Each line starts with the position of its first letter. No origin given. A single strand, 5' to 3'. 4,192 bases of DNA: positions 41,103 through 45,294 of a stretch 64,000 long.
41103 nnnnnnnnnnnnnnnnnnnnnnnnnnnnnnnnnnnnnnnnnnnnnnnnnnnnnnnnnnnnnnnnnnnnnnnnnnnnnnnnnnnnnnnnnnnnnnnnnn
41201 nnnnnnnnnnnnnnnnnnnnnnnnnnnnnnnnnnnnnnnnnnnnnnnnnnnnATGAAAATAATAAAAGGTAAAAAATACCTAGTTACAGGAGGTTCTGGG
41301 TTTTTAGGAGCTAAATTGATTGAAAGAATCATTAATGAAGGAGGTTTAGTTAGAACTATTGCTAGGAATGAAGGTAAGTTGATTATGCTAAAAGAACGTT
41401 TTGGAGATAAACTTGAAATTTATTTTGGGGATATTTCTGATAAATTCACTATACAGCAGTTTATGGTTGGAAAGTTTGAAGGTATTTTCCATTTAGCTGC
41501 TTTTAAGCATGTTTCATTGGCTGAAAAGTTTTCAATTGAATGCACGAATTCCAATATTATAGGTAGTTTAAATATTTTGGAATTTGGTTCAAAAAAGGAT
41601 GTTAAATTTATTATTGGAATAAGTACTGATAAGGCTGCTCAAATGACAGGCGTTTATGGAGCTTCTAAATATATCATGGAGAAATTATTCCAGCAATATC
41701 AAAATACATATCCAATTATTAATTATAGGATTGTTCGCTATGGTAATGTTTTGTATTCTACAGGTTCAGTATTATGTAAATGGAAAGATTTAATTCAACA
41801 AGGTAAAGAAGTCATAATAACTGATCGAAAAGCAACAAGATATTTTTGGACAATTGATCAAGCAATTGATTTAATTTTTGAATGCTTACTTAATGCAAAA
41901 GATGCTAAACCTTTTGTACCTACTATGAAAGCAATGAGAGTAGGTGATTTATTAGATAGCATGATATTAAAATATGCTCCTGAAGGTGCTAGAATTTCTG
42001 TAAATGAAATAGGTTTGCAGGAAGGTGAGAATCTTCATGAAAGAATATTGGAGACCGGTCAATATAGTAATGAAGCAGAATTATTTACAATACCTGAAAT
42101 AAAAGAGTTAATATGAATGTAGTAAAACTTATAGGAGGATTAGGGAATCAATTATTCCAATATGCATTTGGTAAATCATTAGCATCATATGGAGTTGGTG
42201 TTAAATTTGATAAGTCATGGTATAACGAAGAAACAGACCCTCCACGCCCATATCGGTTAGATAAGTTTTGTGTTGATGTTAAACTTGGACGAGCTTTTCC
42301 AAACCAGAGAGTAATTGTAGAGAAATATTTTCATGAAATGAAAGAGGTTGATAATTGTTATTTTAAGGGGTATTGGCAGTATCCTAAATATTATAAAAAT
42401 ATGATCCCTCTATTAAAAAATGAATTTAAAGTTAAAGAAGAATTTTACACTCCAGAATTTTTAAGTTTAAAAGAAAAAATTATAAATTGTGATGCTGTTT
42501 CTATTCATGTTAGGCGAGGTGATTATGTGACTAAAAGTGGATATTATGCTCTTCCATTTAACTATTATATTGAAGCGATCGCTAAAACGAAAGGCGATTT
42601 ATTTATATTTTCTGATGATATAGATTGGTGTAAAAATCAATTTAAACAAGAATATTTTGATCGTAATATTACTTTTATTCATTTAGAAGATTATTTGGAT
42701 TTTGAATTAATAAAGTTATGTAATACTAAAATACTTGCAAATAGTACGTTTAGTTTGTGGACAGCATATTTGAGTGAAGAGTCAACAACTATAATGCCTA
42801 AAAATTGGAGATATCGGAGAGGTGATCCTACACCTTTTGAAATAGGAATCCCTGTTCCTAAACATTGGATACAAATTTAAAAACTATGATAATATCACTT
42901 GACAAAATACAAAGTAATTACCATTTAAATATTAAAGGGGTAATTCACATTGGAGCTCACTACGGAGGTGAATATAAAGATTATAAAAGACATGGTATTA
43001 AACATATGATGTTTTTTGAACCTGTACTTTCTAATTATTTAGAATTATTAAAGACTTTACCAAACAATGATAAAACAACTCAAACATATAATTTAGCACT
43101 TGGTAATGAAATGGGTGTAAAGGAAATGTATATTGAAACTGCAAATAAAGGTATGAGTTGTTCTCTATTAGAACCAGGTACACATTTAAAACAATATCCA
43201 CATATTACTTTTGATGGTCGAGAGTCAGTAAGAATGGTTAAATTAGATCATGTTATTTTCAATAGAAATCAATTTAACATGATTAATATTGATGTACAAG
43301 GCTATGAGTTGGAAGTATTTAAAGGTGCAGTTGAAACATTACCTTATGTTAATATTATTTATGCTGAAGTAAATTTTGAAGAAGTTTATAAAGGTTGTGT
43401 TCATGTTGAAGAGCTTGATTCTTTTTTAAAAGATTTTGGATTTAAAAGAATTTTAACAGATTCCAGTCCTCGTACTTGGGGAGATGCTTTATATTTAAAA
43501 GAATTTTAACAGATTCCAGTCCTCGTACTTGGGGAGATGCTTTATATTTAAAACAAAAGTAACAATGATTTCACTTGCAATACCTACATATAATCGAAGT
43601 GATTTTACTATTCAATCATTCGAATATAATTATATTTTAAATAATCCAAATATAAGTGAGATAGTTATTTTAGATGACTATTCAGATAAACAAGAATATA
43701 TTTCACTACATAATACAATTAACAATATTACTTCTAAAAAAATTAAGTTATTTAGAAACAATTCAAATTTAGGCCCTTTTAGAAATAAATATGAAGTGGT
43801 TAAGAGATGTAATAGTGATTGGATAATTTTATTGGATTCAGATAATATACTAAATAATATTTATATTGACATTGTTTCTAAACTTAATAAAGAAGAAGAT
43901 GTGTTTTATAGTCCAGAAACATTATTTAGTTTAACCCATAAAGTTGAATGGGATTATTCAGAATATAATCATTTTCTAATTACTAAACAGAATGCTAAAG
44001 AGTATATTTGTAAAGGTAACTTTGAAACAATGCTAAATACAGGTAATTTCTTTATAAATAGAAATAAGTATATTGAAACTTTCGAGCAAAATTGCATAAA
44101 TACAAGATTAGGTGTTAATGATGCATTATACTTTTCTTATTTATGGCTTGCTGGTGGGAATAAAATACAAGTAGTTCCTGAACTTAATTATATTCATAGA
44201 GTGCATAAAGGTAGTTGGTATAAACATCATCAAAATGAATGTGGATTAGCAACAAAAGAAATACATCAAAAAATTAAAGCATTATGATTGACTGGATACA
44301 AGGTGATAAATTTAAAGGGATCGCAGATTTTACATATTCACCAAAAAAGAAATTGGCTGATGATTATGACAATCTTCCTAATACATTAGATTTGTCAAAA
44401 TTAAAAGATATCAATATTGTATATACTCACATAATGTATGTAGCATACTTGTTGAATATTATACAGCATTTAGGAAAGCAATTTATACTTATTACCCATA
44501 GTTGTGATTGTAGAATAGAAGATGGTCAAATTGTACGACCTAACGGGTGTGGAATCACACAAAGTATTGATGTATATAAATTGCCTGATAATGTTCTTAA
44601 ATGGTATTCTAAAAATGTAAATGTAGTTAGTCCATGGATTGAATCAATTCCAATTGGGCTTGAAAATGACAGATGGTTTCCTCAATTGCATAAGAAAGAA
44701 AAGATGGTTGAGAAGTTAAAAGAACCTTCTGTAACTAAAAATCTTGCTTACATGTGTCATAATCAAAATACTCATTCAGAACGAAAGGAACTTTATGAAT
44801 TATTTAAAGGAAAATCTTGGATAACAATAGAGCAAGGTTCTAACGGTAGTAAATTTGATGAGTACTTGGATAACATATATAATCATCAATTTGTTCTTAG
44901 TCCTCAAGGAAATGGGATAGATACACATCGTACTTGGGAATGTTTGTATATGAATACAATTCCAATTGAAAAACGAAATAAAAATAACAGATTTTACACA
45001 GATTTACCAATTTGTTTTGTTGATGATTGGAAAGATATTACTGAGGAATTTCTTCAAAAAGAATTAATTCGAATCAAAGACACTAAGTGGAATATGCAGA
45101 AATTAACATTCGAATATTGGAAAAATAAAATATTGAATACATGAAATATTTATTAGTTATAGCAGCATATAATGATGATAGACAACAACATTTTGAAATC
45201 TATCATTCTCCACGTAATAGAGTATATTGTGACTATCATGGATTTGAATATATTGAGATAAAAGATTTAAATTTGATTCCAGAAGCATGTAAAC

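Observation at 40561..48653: Eleven-gene glycan-biosynthesis island between the major capsid and head-tail connector genes: candidate virion-glycosylation system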

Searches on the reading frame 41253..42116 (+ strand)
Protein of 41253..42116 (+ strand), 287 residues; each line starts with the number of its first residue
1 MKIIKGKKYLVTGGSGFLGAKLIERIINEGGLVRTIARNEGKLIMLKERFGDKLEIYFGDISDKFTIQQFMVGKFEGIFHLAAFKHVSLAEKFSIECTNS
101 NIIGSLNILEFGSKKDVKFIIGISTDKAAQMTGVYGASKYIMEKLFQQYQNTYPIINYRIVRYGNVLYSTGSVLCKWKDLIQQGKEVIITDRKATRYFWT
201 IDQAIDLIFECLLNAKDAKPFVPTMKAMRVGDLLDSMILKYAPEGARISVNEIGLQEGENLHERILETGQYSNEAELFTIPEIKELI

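Call 3: search_protein_families(library=pfam, proteins=[window:41253-42116:+], max_evalue=0.1)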
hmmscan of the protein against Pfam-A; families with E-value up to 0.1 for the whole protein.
window:41253-42116:+ (287 aa): 9 families
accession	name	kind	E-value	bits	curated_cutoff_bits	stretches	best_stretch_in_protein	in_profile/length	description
PF02719.21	Polysacc_synt_2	-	2.3e-62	211.3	20.2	1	10-277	2-285/293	Polysaccharide biosynthesis protein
PF01370.27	Epimerase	-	1.8e-20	73.8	20.9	1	10-214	2-227/240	NAD dependent epimerase/dehydratase family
PF16363.11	GDP_Man_Dehyd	-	8.6e-16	58.7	27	1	10-156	1-174/332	GDP-mannose 4,6 dehydratase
PF01073.25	3Beta_HSD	-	1e-09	38.3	22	1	10-128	1-119/280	3-beta hydroxysteroid dehydrogenase/isomerase family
PF07993.18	NAD_binding_4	-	2.1e-08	34.1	20.1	2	11-127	1-138/258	Male sterility protein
PF04321.23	RmlD_sub_bind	-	1.7e-07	31.1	27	1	8-156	2-146/287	RmlD substrate binding domain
PF00106.31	adh_short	-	6.4e-05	23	26.6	1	9-84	3-87/195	short chain dehydrogenase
PF08659.16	KR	-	0.00097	19.5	22.6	1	9-140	3-149/180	KR domain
PF13460.12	NAD_binding_10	-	0.075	13.3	27.2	1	13-75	1-62/184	NAD(P)H-binding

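Call 10: search_protein_families(library=phrogs, proteins=[window:41253-42116:+], max_evalue=0.01)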
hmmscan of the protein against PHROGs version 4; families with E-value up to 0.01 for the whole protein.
window:41253-42116:+ (287 aa): 2 families
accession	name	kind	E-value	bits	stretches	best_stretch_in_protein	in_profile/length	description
phrog_540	-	DNA, RNA and nucleotide metabolism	5.5e-29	102.1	1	4-214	290-516/715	nucleotide-sugar epimerase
phrog_3142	-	moron, auxiliary metabolic gene and host takeover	0.0001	21.8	1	5-72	286-353/596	FabG-like 3-oxoacyl-(acyl-carrier-protein) reductase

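Call 14: search_solved_structures(query=window:41253-42116:+, max_evalue=0.001)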
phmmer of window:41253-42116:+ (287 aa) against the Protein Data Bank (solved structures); distinct sequences matched with E-value up to 0.001: 71 (the best 60 are shown).
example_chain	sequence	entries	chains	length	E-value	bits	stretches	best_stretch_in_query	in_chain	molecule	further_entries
2gn4_A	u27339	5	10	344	5e-35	124.3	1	5-267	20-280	UDP-GlcNAc C6 dehydratase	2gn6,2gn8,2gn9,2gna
3vvb_A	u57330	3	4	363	6.9e-35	123.8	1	7-273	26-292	CapE | Capsular polysaccharide synthesis enzyme Cap8E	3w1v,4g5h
6bwc_A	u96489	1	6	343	1e-34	123.2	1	4-281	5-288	Polysaccharide biosynthesis protein CapD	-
3vvc_A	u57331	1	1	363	2.5e-34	122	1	7-273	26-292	Capsular polysaccharide synthesis enzyme Cap8E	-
4j2o_A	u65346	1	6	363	4.3e-32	114.7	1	4-269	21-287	UDP-N-acetylglucosamine 4,6-dehydratase/5-epimerase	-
4tqg_A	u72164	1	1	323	2e-28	102.6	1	5-269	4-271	Putative dTDP-d-glucose 4 6-dehydratase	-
5bjy_A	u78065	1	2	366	5.9e-26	94.5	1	4-267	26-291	WlaL protein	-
5bju_A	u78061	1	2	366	7.7e-25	90.9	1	4-267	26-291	WlaL protein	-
5bjw_A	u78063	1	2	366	2.8e-24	89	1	4-267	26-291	WlaL protein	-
5bjx_A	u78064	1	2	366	3.9e-24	88.6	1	4-267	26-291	WlaL protein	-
5bjv_A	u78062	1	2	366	2.6e-23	85.8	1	4-267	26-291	WlaL protein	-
3pvz_A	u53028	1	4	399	5.8e-11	45.4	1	3-225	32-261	UDP-N-acetylglucosamine 4,6-dehydratase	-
8rdg_A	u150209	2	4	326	1e-10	44.5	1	8-216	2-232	SDR family NAD(P)-dependent oxidoreductase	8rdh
8rdi_A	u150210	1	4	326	3.5e-10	42.8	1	8-168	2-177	SDR family NAD(P)-dependent oxidoreductase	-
4zrm_A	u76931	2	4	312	1.8e-09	40.5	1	9-168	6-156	UDP-glucose 4-epimerase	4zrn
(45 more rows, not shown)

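Call 67: search_protein_families(library=ncbifam, proteins=[window:41253-42116:+], max_evalue=0.01)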
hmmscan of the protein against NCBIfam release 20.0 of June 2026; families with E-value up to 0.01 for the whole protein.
window:41253-42116:+ (287 aa): 43 families (the best 25 are shown)
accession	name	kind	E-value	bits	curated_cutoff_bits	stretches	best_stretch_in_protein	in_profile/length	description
TIGR03589.1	PseB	equivalog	6.1e-47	160.1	407.75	1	5-272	3-268/324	UDP-N-acetylglucosamine 4,6-dehydratase (inverting)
TIGR04130.1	FnlA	equivalog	4.1e-35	121.3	730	1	4-267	2-266/337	UDP-N-acetylglucosamine 4,6-dehydratase/5-epimerase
TIGR04180.1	EDH_00030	hypoth_equivalog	1.6e-15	57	475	1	10-144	2-136/297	NAD-dependent 4,6-dehydratase LegB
TIGR03466.1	HpnA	hypoth_equivalog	1.5e-13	50.4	367.65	1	8-127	2-115/327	hopanoid-associated sugar epimerase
TIGR01179.1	galE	equivalog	1.3e-12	47.3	262.3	1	9-167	2-177/332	UDP-glucose 4-epimerase GalE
TIGR01181.1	dTDP_gluc_dehyt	equivalog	6.5e-12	45.2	365.1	1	8-127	1-127/321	dTDP-glucose 4,6-dehydratase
TIGR02622.1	CDP_4_6_dhtase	equivalog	1.2e-10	41.1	278.45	1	5-129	3-133/352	CDP-glucose 4,6-dehydratase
NF043036.1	ErythonDh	equivalog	5.3e-10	39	325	1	8-120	2-121/321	D-erythronate dehydrogenase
NF005539.0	PRK07201.1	equivalog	4.9e-09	35.5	549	1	8-141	2-141/657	SDR family oxidoreductase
NF007956.0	PRK10675.1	subfamily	9.6e-09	34.8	394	1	9-165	3-179/338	UDP-glucose 4-epimerase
NF004849.1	PRK06200.1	equivalog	4.7e-08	32.5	330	1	2-65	2-65/269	3-(cis-5,6-dihydroxycyclohexa-1,3-dien-1-yl)propanoate dehydrogenase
NF042423.1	oxyalk_red_Shew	equivalog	6.7e-08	32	580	1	7-127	9-120/331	2-alkyl-3-oxoalkanoate reductase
NF042950.1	3PPDhyd_Dh_HcaB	equivalog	8.3e-08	31.9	450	1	2-63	2-63/269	3-phenylpropionate-dihydrodiol/cinnamic acid-dihydrodiol dehydrogenase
NF052578.1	StrlDmthSdmBMthl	equivalog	1.2e-07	31.8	600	1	10-128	4-116/328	sterol demethylase protein SdmB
TIGR01746.1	Thioester-redct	subfamily_domain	1.6e-07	30.9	213.35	1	128-171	159-202/371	thioester reductase domain-containing protein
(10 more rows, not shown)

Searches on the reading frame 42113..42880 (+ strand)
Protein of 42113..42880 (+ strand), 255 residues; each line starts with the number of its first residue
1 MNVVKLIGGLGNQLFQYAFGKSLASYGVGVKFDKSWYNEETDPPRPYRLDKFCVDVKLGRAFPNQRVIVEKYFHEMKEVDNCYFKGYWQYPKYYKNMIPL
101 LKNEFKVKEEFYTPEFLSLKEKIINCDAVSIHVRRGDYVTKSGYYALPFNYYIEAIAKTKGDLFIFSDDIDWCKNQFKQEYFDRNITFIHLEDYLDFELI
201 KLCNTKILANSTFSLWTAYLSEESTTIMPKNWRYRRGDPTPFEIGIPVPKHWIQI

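Call 3: search_protein_families(library=pfam, proteins=[window:42113-42880:+], max_evalue=0.1)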
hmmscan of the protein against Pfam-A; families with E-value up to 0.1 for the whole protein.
window:42113-42880:+ (255 aa): 1 family
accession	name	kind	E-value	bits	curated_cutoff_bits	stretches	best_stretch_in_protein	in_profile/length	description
PF01531.22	Glyco_transf_11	-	3.2e-22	79.6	23.9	1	81-232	123-278/298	Glycosyl transferase family 11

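Call 10: search_protein_families(library=phrogs, proteins=[window:42113-42880:+], max_evalue=0.01)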
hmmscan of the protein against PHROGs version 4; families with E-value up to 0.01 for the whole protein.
window:42113-42880:+ (255 aa): 1 family
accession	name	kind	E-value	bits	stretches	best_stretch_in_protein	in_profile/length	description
phrog_2644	-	moron, auxiliary metabolic gene and host takeover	1.8e-33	117.6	1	5-232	8-244/265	glycosyltransferase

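Call 67: search_protein_families(library=ncbifam, proteins=[window:42113-42880:+], max_evalue=0.01)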
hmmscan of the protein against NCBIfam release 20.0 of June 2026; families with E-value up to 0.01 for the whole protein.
window:42113-42880:+ (255 aa): 0 families

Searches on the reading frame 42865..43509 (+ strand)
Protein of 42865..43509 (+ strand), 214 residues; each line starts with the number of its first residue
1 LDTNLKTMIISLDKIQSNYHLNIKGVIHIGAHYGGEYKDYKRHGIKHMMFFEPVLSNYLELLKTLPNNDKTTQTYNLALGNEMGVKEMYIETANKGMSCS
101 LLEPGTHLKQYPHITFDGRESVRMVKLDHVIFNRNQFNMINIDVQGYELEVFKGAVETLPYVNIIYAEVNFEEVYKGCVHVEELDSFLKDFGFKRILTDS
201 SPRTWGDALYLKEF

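Call 3: search_protein_families(library=pfam, proteins=[window:42865-43509:+], max_evalue=0.1)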
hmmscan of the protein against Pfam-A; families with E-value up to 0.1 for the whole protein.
window:42865-43509:+ (214 aa): 1 family
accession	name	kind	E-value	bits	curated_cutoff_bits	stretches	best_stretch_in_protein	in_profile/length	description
PF05050.19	Methyltransf_21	-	2.8e-16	60.6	22.7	1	28-194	1-172/173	Methyltransferase FkbM domain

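Call 10: search_protein_families(library=phrogs, proteins=[window:42865-43509:+], max_evalue=0.01)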
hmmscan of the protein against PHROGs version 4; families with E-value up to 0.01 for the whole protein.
window:42865-43509:+ (214 aa): 2 families
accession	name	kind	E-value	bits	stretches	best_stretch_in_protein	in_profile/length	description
phrog_8156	-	other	2.4e-26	93.5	1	16-209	44-224/244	methyltransferase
phrog_36045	-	unknown function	7e-08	33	1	18-202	14-184/217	-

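Call 67: search_protein_families(library=ncbifam, proteins=[window:42886-43509:+], max_evalue=0.01)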
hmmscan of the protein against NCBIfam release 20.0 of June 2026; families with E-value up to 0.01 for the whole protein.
window:42886-43509:+ (207 aa): 1 family
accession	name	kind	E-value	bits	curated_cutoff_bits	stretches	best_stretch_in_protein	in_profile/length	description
TIGR01444.1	fkbM_fam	subfamily_domain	3.1e-16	60.1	37.7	1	19-162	2-142/143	FkbM family methyltransferase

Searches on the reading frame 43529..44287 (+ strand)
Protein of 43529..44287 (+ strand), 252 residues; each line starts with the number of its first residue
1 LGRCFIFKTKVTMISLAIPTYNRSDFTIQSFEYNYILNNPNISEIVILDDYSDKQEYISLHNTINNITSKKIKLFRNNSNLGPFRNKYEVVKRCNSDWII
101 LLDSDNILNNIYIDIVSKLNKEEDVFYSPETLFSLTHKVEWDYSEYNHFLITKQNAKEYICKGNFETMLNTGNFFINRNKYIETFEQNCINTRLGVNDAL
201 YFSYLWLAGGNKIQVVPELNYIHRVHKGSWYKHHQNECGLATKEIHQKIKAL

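Call 3: search_protein_families(library=pfam, proteins=[window:43529-44287:+], max_evalue=0.1)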
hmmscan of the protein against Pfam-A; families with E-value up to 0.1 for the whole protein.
window:43529-44287:+ (252 aa): 2 families
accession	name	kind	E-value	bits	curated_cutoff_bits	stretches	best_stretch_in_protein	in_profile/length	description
PF00535.33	Glycos_transf_2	-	3.6e-12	47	23.3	1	15-181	1-163/168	Glycosyl transferase family 2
PF13641.12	Glyco_tranf_2_3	-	1.8e-05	25.3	27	1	14-125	3-116/230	Glycosyltransferase like family 2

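Call 10: search_protein_families(library=phrogs, proteins=[window:43529-44287:+], max_evalue=0.01)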
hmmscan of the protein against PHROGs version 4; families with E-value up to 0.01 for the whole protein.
window:43529-44287:+ (252 aa): 0 families

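Call 67: search_protein_families(library=ncbifam, proteins=[window:43565-44287:+], max_evalue=0.01)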
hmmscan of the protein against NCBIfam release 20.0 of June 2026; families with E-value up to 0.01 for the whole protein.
window:43565-44287:+ (240 aa): 7 families
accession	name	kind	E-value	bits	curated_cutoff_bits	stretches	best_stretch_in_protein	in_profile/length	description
NF038299.1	EPS_HpsN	equivalog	2.4e-06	26.7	425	1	1-107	2-105/317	hormogonium polysaccharide biosynthesis glycosyltransferase HpsN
NF050050.1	ProtGlycPglI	equivalog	1.4e-05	24.6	500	1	2-109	4-110/306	GalNAc(5)-diNAcBac-PP-undecaprenol beta-1,3-glucosyltransferase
TIGR04440.1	glyco_TIGR04440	domain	6.2e-05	22.8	70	1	3-99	3-97/215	TIGR00180 family glycosyltransferase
NF007453.0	PRK10018.1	equivalog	0.00032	20.5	382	1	1-95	7-98/280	colanic acid biosynthesis glycosyltransferase WcaA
TIGR03937.1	PgaC_IcaA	equivalog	0.00035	19.7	422.3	1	1-105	46-148/407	poly-beta-1,6-N-acetyl-D-glucosamine synthase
NF050819.1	PolSacchBiosHfsG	equivalog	0.0053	16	500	1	27-97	35-105/302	polysaccharide biosynthesis protein HfsG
NF041875.1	EPS_EpsD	equivalog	0.0065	15.9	370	1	2-96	1-92/325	exopolysaccharide biosynthesis glycosyltransferase EpsD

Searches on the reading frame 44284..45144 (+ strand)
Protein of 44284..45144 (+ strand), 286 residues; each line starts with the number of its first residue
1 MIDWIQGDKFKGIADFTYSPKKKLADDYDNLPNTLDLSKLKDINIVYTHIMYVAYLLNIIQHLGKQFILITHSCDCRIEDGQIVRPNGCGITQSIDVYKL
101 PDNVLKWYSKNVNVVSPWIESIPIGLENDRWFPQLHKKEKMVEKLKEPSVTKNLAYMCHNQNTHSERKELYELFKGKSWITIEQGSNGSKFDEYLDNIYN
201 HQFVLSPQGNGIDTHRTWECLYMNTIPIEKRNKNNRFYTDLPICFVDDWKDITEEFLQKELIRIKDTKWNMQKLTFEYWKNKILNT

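Call 3: search_protein_families(library=pfam, proteins=[window:44284-45144:+], max_evalue=0.1)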
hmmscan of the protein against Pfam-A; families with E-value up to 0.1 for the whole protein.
window:44284-45144:+ (286 aa): 2 families
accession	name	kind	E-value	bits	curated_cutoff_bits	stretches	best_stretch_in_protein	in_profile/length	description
PF24785.1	RXYLT1_C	-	0.00023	21.1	27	1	149-278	13-166/187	RXYLT1 C-terminal domain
PF03016.20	Exostosin_GT47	-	0.0085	15.9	33.4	1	155-228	176-255/293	Exostosin GT47 domain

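Call 10: search_protein_families(library=phrogs, proteins=[window:44284-45144:+], max_evalue=0.01)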
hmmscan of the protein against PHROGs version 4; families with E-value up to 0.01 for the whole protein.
window:44284-45144:+ (286 aa): 0 families

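Call 67: search_protein_families(library=ncbifam, proteins=[window:44284-45144:+], max_evalue=0.01)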
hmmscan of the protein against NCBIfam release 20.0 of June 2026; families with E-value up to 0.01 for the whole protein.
window:44284-45144:+ (286 aa): 0 families

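Call 91: search_solved_structures(query=A7, max_evalue=1)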
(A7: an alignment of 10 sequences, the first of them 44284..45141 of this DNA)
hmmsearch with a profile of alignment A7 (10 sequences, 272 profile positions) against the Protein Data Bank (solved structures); distinct sequences matched with E-value up to 1: 4.
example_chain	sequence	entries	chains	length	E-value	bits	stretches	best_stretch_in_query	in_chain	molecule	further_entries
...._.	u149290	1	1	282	1.8e-56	195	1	64-271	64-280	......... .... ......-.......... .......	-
8avq_A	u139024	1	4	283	2e-56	194.8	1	64-271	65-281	AO75L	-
8asa_A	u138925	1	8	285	2.1e-56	194.8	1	64-271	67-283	Exostosin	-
2h9u_A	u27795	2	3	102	0.14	15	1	50-120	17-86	DNA/RNA-binding protein Alba 2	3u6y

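Call 93: search_solved_structures(query=window:44284-45141:+, max_evalue=0.001, show_alignments=1)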
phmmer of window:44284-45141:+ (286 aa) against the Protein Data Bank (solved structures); distinct sequences matched with E-value up to 0.001: 3.
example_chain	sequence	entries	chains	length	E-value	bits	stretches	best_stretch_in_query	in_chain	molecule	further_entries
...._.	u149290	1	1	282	1.8e-42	148.8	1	93-284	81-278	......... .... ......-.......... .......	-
8avq_A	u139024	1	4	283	1.8e-42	148.8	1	93-284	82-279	AO75L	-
8asa_A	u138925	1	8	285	1.9e-42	148.8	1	93-284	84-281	Exostosin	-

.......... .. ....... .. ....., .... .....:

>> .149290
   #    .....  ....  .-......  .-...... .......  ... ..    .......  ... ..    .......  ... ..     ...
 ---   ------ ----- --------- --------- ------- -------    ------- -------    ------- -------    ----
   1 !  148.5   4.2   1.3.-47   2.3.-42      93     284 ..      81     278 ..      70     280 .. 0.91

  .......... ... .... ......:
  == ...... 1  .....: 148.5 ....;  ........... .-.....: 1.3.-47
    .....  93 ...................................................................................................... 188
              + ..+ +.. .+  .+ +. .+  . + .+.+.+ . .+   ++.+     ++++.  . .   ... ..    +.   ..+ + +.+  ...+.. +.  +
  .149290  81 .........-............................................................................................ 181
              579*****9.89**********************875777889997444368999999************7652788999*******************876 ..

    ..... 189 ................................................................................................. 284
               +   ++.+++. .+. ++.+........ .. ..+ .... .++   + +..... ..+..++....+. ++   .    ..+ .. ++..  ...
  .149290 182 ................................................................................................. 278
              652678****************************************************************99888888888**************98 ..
